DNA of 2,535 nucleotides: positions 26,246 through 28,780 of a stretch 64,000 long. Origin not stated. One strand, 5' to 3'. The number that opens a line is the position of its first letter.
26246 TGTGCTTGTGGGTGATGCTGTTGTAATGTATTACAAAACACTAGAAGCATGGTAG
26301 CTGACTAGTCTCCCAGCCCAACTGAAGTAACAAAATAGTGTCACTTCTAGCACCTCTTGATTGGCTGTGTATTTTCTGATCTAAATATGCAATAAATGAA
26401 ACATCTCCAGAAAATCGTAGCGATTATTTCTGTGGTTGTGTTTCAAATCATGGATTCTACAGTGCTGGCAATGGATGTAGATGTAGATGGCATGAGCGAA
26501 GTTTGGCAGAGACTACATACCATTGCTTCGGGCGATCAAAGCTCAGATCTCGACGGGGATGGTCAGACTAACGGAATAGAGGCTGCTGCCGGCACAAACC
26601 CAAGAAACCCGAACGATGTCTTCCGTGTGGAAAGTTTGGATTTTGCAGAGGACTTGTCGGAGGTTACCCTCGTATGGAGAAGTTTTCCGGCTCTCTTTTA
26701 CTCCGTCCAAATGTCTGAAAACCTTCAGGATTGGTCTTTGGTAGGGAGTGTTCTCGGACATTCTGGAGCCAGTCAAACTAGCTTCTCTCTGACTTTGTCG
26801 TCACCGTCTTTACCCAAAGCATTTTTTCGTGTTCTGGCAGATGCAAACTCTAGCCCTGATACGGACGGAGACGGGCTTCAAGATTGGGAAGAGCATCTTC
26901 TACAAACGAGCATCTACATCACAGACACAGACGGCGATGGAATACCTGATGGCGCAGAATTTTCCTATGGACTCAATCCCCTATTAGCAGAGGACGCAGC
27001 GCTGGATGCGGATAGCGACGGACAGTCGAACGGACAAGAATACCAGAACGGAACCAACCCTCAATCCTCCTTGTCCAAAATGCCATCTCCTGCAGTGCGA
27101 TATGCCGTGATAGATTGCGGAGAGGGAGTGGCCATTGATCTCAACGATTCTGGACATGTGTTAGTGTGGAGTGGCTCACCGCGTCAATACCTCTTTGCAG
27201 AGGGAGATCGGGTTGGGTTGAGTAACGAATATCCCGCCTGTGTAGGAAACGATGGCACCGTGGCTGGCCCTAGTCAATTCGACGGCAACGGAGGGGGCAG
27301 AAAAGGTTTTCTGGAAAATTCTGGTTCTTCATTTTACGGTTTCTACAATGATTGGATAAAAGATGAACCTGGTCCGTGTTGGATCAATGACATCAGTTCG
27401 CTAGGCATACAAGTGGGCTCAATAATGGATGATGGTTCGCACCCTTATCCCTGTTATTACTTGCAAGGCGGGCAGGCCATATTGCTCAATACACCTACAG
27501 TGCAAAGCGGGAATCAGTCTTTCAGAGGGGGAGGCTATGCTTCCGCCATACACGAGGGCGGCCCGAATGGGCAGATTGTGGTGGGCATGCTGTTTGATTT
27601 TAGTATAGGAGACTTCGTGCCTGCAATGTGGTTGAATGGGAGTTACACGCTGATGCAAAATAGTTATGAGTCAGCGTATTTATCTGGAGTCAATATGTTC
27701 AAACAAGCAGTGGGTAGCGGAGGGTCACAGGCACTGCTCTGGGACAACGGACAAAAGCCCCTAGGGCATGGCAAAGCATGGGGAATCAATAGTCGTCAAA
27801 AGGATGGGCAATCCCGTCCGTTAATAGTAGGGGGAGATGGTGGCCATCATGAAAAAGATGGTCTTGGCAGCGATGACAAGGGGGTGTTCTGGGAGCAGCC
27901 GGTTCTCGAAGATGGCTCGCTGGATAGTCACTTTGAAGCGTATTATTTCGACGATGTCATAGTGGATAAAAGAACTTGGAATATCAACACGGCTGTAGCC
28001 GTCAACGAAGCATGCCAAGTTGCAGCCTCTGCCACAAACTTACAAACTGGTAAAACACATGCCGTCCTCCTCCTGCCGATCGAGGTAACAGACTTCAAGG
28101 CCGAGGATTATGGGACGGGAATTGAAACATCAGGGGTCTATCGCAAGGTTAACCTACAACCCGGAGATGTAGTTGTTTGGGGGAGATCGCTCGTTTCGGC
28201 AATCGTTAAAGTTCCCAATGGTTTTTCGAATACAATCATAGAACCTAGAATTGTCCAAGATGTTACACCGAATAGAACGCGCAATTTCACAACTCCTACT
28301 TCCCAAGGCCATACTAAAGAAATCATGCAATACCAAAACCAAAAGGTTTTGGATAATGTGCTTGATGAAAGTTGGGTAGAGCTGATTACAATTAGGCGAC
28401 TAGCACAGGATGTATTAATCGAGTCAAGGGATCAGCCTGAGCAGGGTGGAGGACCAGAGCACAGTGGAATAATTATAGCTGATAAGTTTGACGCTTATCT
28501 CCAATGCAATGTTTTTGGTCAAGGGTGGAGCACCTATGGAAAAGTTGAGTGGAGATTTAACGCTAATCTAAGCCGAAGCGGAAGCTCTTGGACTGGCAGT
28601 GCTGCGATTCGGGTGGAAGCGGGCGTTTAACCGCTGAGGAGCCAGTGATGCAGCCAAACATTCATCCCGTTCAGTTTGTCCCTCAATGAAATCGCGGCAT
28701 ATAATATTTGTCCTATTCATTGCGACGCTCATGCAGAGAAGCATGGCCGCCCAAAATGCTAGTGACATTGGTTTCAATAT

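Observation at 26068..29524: AT-rich island of about 3.4 kb encoding two secreted proteins between sppA and pyrC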

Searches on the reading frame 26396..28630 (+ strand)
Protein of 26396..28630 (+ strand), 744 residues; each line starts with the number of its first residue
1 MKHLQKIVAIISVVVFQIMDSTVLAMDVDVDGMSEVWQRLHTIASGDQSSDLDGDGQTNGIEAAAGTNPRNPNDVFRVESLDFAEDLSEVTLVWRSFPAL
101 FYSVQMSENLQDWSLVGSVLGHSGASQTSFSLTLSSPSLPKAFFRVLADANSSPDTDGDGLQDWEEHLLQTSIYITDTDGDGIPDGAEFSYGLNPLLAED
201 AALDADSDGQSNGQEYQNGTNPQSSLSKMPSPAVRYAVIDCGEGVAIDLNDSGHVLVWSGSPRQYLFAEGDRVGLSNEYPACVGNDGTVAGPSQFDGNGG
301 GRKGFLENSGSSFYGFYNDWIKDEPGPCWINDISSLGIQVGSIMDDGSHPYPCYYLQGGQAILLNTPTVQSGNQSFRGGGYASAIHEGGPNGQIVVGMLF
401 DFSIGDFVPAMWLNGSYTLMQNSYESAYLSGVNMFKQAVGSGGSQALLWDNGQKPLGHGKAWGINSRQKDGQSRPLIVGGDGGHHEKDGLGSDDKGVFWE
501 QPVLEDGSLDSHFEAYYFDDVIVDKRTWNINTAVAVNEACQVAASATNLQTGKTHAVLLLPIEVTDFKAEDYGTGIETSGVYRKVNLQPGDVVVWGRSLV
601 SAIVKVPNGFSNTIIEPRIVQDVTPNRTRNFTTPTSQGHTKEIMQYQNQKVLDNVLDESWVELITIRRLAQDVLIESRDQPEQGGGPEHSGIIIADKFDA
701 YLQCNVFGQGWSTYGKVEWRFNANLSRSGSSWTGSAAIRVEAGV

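Call 4: search_protein_families(library=pfam, proteins=[window:26396-28630:+], max_evalue=0.1)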
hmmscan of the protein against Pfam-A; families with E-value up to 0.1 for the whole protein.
window:26396-28630:+ (744 aa): 1 family
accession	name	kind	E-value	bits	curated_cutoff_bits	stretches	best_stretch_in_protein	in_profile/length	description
PF18884.5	TSP3_bac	-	4.6e-13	49.2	25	2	51-72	1-22/22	Bacterial TSP3 repeat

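Call 5: find_homologous_proteins(query=window:26396-28630:+)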
Query window:26396-28630:+ (744 aa): 665 proteins with E <= 0.001 among 8000 candidates; the best 120 are listed.
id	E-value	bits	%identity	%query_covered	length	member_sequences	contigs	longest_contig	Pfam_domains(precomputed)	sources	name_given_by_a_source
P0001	0.0e+0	1714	100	100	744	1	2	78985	PF18884.6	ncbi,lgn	-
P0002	6.8e-59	218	44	10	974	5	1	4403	PF18884.6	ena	-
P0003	9.8e-58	214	41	11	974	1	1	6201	PF18884.6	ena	-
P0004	1.7e-57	213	41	11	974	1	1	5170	PF18884.6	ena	-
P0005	6.2e-57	211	41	11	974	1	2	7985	PF18884.6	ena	-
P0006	6.5e-57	211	53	7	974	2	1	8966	PF18884.6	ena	-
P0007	7.6e-57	211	41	11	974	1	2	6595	PF18884.6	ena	-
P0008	8.6e-57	211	41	11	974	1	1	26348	PF18884.6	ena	-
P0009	8.6e-57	211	41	11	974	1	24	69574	PF18884.6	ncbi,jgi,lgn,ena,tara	tara:strand:- start:5380 stop:8304 length:2925 start_codon:yes stop_codon:yes gene_type:complete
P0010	2.8e-56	209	41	11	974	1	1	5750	PF18884.6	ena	-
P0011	3.0e-56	209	41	11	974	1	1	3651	PF18884.6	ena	-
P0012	6.2e-55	205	27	30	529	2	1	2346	PF18884.6,PF03495.20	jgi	jgi:hypothetical protein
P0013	4.8e-54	202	49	9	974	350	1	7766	PF18884.6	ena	-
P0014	8.9e-54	201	43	11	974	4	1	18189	PF18884.6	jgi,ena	-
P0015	1.0e-53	201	43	10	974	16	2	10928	PF18884.6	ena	-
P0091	3.5e-27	113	31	49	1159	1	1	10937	PF05990.19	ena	-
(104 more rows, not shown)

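Call 7: find_encoding_contigs(protein=P0001, flank=10000, max_places=4)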
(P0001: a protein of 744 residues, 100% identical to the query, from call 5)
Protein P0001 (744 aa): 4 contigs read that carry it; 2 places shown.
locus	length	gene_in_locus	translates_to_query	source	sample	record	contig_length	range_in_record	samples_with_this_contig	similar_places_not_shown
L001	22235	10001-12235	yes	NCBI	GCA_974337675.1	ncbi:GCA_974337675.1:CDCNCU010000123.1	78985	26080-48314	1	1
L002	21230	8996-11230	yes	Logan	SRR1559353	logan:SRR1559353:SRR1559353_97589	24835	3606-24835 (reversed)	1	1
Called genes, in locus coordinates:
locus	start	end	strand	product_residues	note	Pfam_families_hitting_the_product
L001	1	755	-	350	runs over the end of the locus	PF00294:PfkB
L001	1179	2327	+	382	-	PF25917:BSH_RND (weak), PF25973:BSH_CzcB, PF25989:YknX_C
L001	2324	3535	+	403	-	PF12704:MacB_PCD, PF02687:FtsX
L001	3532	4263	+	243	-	PF00005:ABC_tran, PF02463:SMC_N (faint), PF13304:AAA_21 (faint)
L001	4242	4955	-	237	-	PF00005:ABC_tran, PF13304:AAA_21 (faint)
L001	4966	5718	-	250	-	PF00590:TP_methylase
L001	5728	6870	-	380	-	PF02684:LpxB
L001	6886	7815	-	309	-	PF01408:GFO_IDH_MocA, PF22725:GFO_IDH_MocA_C3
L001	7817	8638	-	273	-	PF17930:LpxI_N, PF06230:LpxI_C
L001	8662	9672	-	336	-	PF00574:CLP_protease (weak), PF25145:NfeD1b_N, PF01343:Peptidase_S49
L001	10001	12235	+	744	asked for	PF18884:TSP3_bac (faint)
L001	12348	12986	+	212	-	-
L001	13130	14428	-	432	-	PF01979:Amidohydro_1, PF12890:DHOase, PF07969:Amidohydro_3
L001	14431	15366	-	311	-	PF02729:OTCace_N, PF00185:OTCace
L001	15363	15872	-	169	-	PF00156:Pribosyltran, PF14681:UPRTase (weak)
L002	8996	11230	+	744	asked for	PF18884:TSP3_bac (faint)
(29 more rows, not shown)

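Call 9: search_protein_families(library=ncbifam, proteins=[window:26396-28630:+], max_evalue=1)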
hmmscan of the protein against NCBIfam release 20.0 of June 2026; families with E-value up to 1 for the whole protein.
window:26396-28630:+ (744 aa): 4 families
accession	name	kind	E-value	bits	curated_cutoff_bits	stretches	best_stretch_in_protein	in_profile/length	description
NF047639.1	throspo3_MtsD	equivalog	4.2e-16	58.2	800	1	151-223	456-528/651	cell-cell cohesion protein MtsD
NF033765.2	gliding_CglD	equivalog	1.5e-05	23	400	1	154-223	176-256/1124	adventurous gliding motility lipoprotein CglD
NF042425.1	Amuc_1099_fam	equivalog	3.8e-05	23.4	50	1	190-225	115-150/321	Amuc_1099 family pilus-like system protein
NF041762.1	diheme_GEGP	equivalog_domain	0.12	11.5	300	0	201-234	93-126/359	GEGP motif-containing diheme protein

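Call 21: search_protein_families(library=pfam, proteins=[P0091], max_evalue=0.01)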
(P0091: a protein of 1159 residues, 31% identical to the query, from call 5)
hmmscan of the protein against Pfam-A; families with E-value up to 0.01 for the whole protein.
P0091 (1159 aa): 3 families
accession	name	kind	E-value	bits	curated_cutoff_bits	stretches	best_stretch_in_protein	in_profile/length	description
PF05990.18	DUF900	-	2.1e-08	34.4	20.5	1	854-967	17-125/232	Alpha/beta hydrolase of unknown function (DUF900)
PF05057.20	DUF676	-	3.6e-05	23.8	20.3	1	859-955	8-98/217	Putative serine esterase (DUF676)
PF18884.5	TSP3_bac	-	0.0003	21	25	1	219-238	1-20/22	Bacterial TSP3 repeat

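Call 40: find_encoding_contigs(protein=P0091, flank=10000, max_places=2)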
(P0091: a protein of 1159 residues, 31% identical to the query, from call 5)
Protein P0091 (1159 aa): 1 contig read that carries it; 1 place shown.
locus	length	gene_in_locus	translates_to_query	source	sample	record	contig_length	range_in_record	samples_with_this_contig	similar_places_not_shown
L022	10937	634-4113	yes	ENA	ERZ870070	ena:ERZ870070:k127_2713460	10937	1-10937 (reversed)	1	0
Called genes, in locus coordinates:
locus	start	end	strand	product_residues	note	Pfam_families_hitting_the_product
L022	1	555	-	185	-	?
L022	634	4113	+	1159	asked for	PF05990:DUF900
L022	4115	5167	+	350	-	PF13620:CarboxypepD_reg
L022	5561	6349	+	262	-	-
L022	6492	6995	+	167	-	-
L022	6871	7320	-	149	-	-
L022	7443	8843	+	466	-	PF00144:Beta-lactamase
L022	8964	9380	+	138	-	PF03544:TonB_C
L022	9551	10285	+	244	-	PF02517:Rce1-like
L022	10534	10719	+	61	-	-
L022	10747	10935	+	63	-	?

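Call 49: search_protein_families(library=ncbifam, proteins=[P0091], max_evalue=0.1)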
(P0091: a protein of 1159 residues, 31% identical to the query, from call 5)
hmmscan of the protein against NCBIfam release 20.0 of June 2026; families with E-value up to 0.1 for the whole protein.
P0091 (1159 aa): 4 families
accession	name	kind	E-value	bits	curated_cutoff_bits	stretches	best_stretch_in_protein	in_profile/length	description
NF047639.1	throspo3_MtsD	equivalog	1.1e-09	37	800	1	171-242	460-532/651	cell-cell cohesion protein MtsD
NF033765.2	gliding_CglD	equivalog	0.00014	19.8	400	1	167-204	262-299/1124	adventurous gliding motility lipoprotein CglD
TIGR02913.1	HAF_rpt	repeat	0.00018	21.4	22.65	0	281-293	1-13/39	HAF repeat protein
NF042425.1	Amuc_1099_fam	equivalog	0.002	17.8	50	1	197-240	106-150/321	Amuc_1099 family pilus-like system protein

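Call 65: search_protein_families(library=padloc, proteins=[window:26396-28630:+], max_evalue=0.1)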
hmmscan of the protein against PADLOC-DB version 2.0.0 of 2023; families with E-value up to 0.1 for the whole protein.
window:26396-28630:+ (744 aa): 0 families

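Call 79: search_protein_families(library=pfam, proteins=[L022:4115-5167:+], max_evalue=0.05)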
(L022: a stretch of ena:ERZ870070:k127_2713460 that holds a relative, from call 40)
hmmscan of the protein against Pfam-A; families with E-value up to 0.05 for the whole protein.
L022:4115-5167:+ (350 aa): 7 families
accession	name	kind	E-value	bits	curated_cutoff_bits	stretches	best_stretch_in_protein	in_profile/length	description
PF13620.12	CarboxypepD_reg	-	1e-08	35.9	32.3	1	95-160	3-64/82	Carboxypeptidase regulatory-like domain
PF13715.12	CarbopepD_reg_2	-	0.00011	22.7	32.2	1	95-159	2-59/88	CarboxypepD_reg-like domain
PF20598.4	DUF6795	-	0.00054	20.7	27.4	1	99-142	5-47/103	Domain of unknown function (DUF6795)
PF02369.22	Big_1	-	0.0028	18.2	34.9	1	86-139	13-65/93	Bacterial Ig-like domain (group 1)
PF15976.11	CooC_C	-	0.0041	17.6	29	1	92-148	17-63/93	CS1-pili formation C-terminal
PF00775.27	Dioxygenase_C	-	0.019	14.9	27.3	1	83-139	21-75/182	Dioxygenase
PF13115.11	YtkA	-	0.039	15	25.9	0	98-137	27-69/85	YtkA-like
